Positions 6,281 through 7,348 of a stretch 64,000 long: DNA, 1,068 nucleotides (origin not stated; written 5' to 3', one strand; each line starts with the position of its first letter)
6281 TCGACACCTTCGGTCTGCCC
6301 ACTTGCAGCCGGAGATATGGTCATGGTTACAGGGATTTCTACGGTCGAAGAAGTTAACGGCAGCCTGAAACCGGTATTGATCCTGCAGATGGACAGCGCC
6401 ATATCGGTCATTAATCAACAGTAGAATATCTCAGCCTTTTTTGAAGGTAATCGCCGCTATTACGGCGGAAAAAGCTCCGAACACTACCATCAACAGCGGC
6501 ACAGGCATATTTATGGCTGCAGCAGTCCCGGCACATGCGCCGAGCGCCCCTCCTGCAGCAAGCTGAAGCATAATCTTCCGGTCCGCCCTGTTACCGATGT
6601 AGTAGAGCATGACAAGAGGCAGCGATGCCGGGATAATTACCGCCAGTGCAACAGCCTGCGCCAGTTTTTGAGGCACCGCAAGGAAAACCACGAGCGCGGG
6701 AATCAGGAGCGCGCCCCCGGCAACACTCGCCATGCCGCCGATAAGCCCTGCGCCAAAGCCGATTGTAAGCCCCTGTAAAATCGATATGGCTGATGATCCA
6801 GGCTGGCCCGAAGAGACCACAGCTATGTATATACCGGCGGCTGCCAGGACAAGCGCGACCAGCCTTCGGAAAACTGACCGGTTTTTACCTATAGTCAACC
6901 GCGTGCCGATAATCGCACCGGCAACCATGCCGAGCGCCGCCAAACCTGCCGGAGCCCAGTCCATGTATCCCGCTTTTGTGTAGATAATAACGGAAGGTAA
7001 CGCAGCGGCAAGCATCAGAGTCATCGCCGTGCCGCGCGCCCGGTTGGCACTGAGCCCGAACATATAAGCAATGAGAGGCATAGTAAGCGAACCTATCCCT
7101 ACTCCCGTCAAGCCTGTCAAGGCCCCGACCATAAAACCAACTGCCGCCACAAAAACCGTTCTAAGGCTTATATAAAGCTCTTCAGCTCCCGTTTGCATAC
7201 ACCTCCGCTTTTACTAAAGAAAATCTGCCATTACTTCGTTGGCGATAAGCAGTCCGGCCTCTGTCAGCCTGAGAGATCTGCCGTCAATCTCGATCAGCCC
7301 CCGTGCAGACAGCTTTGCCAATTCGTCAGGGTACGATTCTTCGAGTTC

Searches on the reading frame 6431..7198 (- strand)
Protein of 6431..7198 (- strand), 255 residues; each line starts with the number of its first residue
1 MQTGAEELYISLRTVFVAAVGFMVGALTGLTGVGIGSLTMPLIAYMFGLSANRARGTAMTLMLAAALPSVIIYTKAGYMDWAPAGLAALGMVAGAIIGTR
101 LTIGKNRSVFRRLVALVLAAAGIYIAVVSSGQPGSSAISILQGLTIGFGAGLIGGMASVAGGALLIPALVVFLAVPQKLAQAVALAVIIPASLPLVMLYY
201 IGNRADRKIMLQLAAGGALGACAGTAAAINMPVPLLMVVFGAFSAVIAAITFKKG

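Call 74: search_protein_families(library=pfam, proteins=[window:6431-7198:-])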
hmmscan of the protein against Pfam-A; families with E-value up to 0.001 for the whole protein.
window:6431-7198:- (255 aa): 1 family
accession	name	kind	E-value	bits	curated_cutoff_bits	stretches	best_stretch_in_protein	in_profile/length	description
PF01925.25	TauE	-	6.8e-34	118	32.6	2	13-124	125-236/237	Sulfite exporter TauE/SafE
